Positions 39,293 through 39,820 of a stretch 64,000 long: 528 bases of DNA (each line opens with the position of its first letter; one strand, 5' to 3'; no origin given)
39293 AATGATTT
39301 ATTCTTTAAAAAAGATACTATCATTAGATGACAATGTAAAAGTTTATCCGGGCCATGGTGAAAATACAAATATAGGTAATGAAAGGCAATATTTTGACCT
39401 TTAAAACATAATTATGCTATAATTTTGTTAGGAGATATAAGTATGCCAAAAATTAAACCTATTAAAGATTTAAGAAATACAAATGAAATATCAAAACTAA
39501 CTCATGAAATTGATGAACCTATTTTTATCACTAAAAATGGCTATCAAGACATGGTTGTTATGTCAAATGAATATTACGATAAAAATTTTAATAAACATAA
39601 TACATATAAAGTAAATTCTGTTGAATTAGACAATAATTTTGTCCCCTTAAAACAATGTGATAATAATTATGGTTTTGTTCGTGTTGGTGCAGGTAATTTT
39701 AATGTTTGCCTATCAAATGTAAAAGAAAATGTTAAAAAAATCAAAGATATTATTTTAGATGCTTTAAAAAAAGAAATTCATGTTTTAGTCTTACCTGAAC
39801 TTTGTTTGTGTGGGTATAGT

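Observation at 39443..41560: Phd/YefM antitoxin-like domain fused to the N-terminus of glutamine-dependent NAD+ synthetase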

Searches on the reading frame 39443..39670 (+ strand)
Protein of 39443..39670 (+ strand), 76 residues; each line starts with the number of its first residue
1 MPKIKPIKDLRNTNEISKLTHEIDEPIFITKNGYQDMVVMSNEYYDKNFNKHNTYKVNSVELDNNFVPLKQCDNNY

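Call 3: search_protein_families(library=pfam, proteins=[window:39443-39670:+], max_evalue=1)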
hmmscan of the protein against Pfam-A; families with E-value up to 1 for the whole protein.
window:39443-39670:+ (76 aa): 1 family
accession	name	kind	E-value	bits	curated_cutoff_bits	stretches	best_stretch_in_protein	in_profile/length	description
PF02604.26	PhdYeFM_antitox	-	0.00039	20.6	29.8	1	3-47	2-47/74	Antitoxin Phd_YefM, type II toxin-antitoxin system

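Call 4: search_protein_families(library=ncbifam, proteins=[window:39443-39670:+], max_evalue=1)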
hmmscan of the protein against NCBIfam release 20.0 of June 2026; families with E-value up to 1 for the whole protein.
window:39443-39670:+ (76 aa): 2 families
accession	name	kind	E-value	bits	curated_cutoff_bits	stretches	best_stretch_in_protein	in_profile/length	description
TIGR01552.1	phd_fam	subfamily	0.0065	15.8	20.8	1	24-47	21-44/53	type II toxin-antitoxin system prevent-host-death family antitoxin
NF003707.0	PRK05325.1-2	equivalog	0.042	12.9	396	1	5-47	41-84/428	hypothetical protein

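Call 5: find_homologous_proteins(query=window:39443-39670:+, max_evalue=0.01)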
Query window:39443-39670:+ (76 aa): 218 proteins with E <= 0.01 among 218 candidates; the best 120 are listed.
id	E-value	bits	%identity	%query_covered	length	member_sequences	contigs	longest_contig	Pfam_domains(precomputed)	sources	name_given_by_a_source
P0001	1.8e-15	74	70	74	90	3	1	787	PF02604.27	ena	-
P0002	2.2e-15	74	71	72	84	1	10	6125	PF02604.27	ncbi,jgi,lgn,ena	-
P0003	2.3e-15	74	52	99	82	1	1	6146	-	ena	-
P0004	2.7e-15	74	71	72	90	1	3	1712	PF02604.27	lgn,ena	-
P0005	3.5e-15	74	68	70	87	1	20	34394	-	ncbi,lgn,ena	-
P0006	3.7e-15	73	65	82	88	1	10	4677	PF02604.27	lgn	-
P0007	3.8e-15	73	65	82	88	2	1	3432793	PF02604.27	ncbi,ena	-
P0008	3.9e-15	73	70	74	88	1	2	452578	PF02604.27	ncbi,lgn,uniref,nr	ncbi:type II toxin-antitoxin system prevent-host-death family antitoxin [Maledivibacter halophilus]|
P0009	4.8e-15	73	68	74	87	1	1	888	PF02604.27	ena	-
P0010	4.9e-15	73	65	79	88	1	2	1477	PF02604.27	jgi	jgi:prevent-host-death family protein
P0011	4.9e-15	73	71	72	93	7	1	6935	PF02604.27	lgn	-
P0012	5.0e-15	73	66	74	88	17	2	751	PF02604.27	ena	-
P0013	6.9e-15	73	66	74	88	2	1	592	PF02604.27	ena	-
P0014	7.6e-15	72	54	92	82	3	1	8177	-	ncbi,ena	-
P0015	8.0e-15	72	60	88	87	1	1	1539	-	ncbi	-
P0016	9.5e-15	72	65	75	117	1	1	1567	PF02604.27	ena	-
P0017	9.6e-15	72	69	72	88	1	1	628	PF02604.27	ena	-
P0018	1.1e-14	72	66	74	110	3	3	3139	PF02604.27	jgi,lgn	jgi:PHD/YefM family antitoxin component YafN of YafNO toxin-antitoxin module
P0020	1.6e-14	71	65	72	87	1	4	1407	PF02604.27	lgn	-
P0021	1.7e-14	71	64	74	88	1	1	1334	PF02604.27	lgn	-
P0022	1.8e-14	71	68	74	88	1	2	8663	PF02604.27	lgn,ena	-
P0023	1.8e-14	71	66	74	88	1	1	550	PF02604.27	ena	-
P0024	1.9e-14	71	68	74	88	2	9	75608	PF02604.27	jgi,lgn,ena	jgi:PHD/YefM family antitoxin component YafN of YafNO toxin-antitoxin module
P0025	2.2e-14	71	77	62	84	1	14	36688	PF02604.27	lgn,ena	-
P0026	2.2e-14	71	67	72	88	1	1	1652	PF02604.27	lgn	-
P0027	2.4e-14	71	77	62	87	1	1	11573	PF02604.27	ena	-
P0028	2.5e-14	71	66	74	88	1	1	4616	PF02604.27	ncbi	-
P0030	3.0e-14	71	68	74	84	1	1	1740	PF02604.27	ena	-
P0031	3.3e-14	70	74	70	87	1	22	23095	PF02604.27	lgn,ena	-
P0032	3.3e-14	70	66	74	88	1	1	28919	PF02604.27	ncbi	-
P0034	3.7e-14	70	51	100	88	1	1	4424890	PF02604.27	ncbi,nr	ncbi:type II toxin-antitoxin system Phd/YefM family antitoxin [Bacillaceae bacterium IKA-2]|nr:type 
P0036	4.1e-14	70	63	80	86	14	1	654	PF02604.27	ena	-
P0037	4.4e-14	70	72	70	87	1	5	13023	PF02604.27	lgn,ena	-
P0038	4.5e-14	70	66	74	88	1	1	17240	PF02604.27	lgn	-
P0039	4.5e-14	70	72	70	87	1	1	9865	PF02604.27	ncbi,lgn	ncbi:MAG: prevent-host-death protein [Lachnospiraceae bacterium]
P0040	4.5e-14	70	74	62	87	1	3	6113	PF02604.27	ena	-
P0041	4.9e-14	70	63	74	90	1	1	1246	PF02604.27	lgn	-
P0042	5.2e-14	70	55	83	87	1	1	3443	PF02604.27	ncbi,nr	ncbi:MAG TPA: type II toxin-antitoxin system prevent-host-death family antitoxin [Lachnospiraceae ba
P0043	5.9e-14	70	72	70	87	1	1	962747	PF02604.27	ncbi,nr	ncbi:MAG: type II toxin-antitoxin system prevent-host-death family antitoxin [Blautia sp.]|nr:type I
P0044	6.8e-14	69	63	74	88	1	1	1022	PF02604.27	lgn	-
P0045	7.1e-14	69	72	70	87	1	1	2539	PF02604.27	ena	-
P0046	7.1e-14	69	72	62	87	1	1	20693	PF02604.27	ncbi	-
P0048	7.3e-14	69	64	74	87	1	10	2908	PF02604.27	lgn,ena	-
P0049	8.1e-14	69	63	74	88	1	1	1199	PF02604.27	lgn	-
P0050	9.2e-14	69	61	87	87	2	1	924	PF02604.27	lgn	-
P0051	9.3e-14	69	72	70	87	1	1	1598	PF02604.27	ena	-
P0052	9.7e-14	69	72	62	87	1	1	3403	PF02604.27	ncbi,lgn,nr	ncbi:MAG: type II toxin-antitoxin system Phd/YefM family antitoxin [Erysipelotrichaceae bacterium]|n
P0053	1.0e-13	69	66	74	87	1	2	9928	PF02604.27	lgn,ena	-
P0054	1.1e-13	69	74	62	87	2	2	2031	PF02604.27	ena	-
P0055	1.1e-13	69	66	74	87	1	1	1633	PF02604.27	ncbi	-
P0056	1.1e-13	69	58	88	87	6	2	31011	PF02604.27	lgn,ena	-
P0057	1.1e-13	69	67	71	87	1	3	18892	PF02604.27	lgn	-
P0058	1.2e-13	69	67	71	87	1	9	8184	PF02604.27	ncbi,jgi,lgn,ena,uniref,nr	ncbi:type II toxin-antitoxin system Phd/YefM family antitoxin [Anaerovibrio sp.]|uniref:type II toxi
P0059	1.2e-13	69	66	74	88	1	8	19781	PF02604.27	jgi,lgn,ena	jgi:PHD/YefM family antitoxin component YafN of YafNO toxin-antitoxin module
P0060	1.2e-13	69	70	70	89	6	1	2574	PF02604.27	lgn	-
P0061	1.3e-13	69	70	70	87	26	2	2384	PF02604.27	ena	-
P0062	1.3e-13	69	61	75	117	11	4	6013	PF02604.27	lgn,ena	-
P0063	1.3e-13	69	66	74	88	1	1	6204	PF02604.27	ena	-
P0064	1.4e-13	68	58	88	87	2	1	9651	PF02604.27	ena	-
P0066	1.4e-13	68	66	70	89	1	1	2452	PF02604.27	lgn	-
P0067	1.4e-13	68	72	62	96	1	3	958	PF02604.27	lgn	-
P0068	1.6e-13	68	77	62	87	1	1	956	PF02604.27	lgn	-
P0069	1.6e-13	68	69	71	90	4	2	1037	PF02604.27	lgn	-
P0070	1.8e-13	68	66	74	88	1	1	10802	PF02604.27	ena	-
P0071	1.9e-13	68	59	87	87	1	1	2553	PF02604.27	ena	-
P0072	2.0e-13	68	74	66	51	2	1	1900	PF02604.27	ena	-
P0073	2.0e-13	68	66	74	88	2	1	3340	PF02604.27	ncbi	-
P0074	2.0e-13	68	64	74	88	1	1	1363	PF02604.27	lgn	-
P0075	2.1e-13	68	65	72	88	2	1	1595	PF02604.27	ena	-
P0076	2.3e-13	68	62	79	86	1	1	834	PF02604.27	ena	-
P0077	2.7e-13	68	66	74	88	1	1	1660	PF02604.27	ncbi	-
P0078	2.8e-13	67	64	74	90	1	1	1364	PF02604.27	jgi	jgi:PHD/YefM family antitoxin component YafN of YafNO toxin-antitoxin module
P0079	2.8e-13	67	72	62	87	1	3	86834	PF02604.27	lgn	-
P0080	3.1e-13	67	63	74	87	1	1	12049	PF02604.27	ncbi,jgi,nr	ncbi:MAG: type II toxin-antitoxin system Phd/YefM family antitoxin [Spirochaetia bacterium]|jgi:PHD/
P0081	3.2e-13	67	64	74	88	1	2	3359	PF02604.27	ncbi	-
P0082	3.4e-13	67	51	100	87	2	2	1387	PF02604.27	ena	-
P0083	3.4e-13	67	51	100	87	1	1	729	PF02604.27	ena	-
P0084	3.5e-13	67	63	74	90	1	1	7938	PF02604.27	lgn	-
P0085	3.7e-13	67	72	62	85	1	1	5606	PF02604.27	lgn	-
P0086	3.9e-13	67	55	83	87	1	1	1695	PF02604.27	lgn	-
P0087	3.9e-13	67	64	74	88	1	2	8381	PF02604.27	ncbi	-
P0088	4.0e-13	67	59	82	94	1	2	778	PF02604.27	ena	-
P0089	4.4e-13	67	65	72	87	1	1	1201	PF02604.27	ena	-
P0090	4.6e-13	67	74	62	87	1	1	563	PF02604.27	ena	-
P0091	4.8e-13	67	68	70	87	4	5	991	PF02604.27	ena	-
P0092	4.9e-13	67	64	70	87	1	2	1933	PF02604.27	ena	-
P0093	5.2e-13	67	63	71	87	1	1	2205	PF02604.27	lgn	-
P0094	5.3e-13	67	64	74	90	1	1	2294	PF02604.27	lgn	-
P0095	5.3e-13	67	63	74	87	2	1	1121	PF02604.27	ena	-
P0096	5.3e-13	67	74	62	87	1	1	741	PF02604.27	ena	-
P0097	5.6e-13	67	68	70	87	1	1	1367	PF02604.27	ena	-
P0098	6.4e-13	66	68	70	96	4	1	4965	PF02604.27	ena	-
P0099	7.2e-13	66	64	70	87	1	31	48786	PF02604.27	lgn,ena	-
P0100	8.2e-13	66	64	74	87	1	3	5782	PF02604.27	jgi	-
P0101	8.3e-13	66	70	66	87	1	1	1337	PF02604.27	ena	-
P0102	8.3e-13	66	70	66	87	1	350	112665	PF02604.27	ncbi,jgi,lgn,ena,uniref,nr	ncbi:prevent-host-death family protein [Clostridium butyricum 60E.3]|uniref:Antitoxin n=1 Tax=Clostr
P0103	8.5e-13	66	70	66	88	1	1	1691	PF02604.27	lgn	-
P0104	1.1e-12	66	52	100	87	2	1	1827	PF02604.27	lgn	-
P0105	1.1e-12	66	61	74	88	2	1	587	PF02604.27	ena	-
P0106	1.2e-12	65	78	61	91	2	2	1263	PF02604.27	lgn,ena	-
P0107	1.2e-12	65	66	74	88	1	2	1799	PF02604.27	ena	-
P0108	1.2e-12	65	70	66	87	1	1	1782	PF02604.27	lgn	-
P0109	1.2e-12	65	70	62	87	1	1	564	PF02604.27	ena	-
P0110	1.3e-12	65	78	61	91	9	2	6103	PF02604.27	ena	-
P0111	1.4e-12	65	60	79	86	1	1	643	PF02604.27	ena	-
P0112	1.4e-12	65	59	83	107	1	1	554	PF02604.27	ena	-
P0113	1.5e-12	65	70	66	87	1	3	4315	PF02604.27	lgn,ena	-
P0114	1.5e-12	65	64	70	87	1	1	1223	PF02604.27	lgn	-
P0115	1.6e-12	65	64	72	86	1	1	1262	PF02604.27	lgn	-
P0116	1.6e-12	65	67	64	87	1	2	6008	PF02604.27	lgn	-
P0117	1.6e-12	65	72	62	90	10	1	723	PF02604.27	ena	-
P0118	1.7e-12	65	64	74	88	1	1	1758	PF02604.27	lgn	-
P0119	1.8e-12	65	63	75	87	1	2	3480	PF02604.27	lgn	-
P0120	1.8e-12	65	63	74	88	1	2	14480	PF02604.27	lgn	-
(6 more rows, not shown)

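Call 6: search_solved_structures(query=window:39443-39670:+, max_evalue=10, show_alignments=3)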
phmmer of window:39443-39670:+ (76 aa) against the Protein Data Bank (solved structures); distinct sequences matched with E-value up to 10: 1.
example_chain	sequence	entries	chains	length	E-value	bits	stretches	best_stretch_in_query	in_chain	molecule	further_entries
1b35_B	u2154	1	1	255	1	13.3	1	8-56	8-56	PROTEIN (CRICKET PARALYSIS VIRUS, VP2)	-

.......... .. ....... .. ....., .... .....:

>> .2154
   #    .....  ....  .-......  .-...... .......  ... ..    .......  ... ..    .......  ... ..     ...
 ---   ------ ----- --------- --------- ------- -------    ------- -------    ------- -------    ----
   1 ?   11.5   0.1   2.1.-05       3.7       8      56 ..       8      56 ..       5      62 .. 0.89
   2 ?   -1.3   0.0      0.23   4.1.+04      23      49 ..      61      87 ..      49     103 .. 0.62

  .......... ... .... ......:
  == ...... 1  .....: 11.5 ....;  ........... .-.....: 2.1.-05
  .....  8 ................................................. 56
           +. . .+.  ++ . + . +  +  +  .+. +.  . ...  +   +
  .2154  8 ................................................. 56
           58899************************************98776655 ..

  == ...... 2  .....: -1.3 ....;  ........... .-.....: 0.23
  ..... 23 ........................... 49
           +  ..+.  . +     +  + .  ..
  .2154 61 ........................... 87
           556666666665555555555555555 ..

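Call 14: find_encoding_contigs(protein=P0102, flank=3000, max_places=4)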
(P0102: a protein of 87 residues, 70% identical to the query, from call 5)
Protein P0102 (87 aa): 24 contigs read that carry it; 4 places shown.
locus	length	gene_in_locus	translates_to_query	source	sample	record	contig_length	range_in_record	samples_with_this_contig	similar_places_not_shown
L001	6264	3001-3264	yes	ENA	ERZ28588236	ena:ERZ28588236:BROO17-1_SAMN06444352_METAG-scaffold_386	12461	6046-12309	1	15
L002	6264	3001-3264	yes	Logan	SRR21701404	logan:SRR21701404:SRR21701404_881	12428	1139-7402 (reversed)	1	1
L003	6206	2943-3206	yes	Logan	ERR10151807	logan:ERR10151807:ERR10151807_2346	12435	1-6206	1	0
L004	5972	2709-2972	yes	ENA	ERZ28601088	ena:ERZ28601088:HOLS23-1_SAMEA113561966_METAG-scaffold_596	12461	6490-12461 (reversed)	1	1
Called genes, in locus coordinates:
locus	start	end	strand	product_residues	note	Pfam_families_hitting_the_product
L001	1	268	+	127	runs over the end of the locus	-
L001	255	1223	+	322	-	PF12834:Phage_int_SAM_2, PF13495:Phage_int_SAM_4 (weak), PF02899:Phage_int_SAM_1 (weak)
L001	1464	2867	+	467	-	-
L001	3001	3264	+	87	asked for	PF02604:PhdYeFM_antitox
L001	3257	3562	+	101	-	PF05016:ParE_toxin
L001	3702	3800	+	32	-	-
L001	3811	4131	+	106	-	PF05225:HTH_psq (faint)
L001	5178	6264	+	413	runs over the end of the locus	?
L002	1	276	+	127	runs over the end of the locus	-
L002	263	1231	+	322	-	PF12834:Phage_int_SAM_2, PF13495:Phage_int_SAM_4 (weak), PF02899:Phage_int_SAM_1 (weak)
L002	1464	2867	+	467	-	-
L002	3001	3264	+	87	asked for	PF02604:PhdYeFM_antitox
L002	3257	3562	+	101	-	PF05016:ParE_toxin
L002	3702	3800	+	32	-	-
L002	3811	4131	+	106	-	PF05225:HTH_psq (faint)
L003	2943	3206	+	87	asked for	PF02604:PhdYeFM_antitox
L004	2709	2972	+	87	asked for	PF02604:PhdYeFM_antitox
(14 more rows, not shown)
